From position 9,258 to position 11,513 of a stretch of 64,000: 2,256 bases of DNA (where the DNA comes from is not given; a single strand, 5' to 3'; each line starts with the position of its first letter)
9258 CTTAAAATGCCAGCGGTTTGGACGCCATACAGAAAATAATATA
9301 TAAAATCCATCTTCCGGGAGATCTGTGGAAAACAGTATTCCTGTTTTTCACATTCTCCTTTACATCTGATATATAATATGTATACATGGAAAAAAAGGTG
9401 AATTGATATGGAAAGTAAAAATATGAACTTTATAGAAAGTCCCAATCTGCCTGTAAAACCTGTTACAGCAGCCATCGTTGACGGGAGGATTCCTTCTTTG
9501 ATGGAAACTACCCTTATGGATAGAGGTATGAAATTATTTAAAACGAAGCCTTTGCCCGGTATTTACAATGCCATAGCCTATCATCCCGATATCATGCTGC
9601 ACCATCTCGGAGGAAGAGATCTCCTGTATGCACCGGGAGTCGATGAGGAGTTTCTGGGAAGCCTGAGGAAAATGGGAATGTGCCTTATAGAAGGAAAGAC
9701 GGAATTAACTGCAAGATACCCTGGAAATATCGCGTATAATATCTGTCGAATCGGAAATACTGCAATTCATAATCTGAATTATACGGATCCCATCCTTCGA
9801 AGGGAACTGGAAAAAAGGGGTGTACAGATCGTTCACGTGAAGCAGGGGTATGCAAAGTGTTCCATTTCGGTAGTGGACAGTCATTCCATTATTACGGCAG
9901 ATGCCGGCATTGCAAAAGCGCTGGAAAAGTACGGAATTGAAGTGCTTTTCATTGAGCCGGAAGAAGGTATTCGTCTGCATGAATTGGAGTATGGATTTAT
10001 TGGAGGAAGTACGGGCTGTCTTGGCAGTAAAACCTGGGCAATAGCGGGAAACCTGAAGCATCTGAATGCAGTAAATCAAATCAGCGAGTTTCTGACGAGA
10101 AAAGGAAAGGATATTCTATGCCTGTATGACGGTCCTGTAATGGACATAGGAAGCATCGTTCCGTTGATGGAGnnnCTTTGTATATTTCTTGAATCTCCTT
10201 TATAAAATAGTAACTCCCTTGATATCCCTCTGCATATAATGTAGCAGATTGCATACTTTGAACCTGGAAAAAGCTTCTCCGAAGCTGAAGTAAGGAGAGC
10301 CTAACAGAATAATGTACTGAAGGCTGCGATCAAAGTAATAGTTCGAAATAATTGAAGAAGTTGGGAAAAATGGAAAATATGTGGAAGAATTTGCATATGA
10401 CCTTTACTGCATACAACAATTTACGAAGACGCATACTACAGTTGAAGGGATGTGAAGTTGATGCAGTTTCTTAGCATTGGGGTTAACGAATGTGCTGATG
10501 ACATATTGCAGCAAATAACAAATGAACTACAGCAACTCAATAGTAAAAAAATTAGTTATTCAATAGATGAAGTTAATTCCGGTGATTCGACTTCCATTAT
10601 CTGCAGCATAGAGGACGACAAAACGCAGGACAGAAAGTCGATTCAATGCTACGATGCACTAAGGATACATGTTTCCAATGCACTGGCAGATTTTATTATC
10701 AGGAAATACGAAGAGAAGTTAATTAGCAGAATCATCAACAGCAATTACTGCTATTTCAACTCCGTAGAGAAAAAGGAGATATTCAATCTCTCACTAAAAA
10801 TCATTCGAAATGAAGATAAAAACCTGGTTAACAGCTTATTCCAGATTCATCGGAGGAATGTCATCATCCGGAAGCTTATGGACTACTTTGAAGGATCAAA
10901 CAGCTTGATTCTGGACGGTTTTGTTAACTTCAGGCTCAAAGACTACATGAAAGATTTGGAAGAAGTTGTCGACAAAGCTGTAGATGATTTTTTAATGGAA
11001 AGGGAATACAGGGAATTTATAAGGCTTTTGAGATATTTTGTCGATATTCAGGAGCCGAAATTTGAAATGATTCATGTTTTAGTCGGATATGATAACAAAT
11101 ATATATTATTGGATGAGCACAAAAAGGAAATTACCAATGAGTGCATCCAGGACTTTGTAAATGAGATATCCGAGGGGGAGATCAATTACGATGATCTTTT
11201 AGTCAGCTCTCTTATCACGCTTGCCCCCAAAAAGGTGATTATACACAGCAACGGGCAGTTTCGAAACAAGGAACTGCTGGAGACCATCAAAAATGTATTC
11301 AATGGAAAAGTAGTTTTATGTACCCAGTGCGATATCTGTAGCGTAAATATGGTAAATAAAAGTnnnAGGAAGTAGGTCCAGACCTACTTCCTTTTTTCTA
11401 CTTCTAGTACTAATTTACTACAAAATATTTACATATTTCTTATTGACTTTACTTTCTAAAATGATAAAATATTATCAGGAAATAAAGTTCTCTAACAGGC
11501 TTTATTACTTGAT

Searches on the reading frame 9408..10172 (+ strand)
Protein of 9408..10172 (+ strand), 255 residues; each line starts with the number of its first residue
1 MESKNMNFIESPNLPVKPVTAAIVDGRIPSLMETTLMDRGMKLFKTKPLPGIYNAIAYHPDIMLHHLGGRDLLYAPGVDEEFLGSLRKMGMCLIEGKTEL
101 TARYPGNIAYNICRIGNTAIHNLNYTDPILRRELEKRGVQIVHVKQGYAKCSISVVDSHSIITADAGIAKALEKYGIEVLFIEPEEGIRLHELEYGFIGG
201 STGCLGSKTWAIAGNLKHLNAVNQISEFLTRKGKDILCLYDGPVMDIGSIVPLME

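Call 89: search_protein_families(library=pfam, proteins=[window:9408-10172:+], max_evalue=0.00001)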
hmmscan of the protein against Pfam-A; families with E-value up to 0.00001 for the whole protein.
window:9408-10172:+ (255 aa): 1 family
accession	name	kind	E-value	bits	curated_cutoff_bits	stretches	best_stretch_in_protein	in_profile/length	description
PF21778.2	DUF6873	-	4.8e-78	262.1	27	1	23-251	1-228/228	Family of unknown function (DUF6873)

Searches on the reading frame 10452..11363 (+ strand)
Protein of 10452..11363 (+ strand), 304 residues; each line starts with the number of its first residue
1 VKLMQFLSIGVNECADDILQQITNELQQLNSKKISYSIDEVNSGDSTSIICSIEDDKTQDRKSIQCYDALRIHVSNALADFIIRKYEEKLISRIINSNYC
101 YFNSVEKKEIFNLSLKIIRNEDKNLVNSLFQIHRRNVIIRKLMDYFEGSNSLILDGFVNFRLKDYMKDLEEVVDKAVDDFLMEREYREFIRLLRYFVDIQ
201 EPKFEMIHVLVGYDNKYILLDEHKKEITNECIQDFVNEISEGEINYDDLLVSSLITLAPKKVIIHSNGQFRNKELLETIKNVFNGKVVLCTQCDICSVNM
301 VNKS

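Call 89: search_protein_families(library=pfam, proteins=[window:10452-11363:+], max_evalue=0.00001)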
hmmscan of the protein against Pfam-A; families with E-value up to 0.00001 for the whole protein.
window:10452-11363:+ (304 aa): 1 family
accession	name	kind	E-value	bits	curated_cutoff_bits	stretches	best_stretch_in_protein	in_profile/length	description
PF08812.16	YtxC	-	3.8e-78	262.4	33.1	1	73-287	2-217/218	YtxC-like family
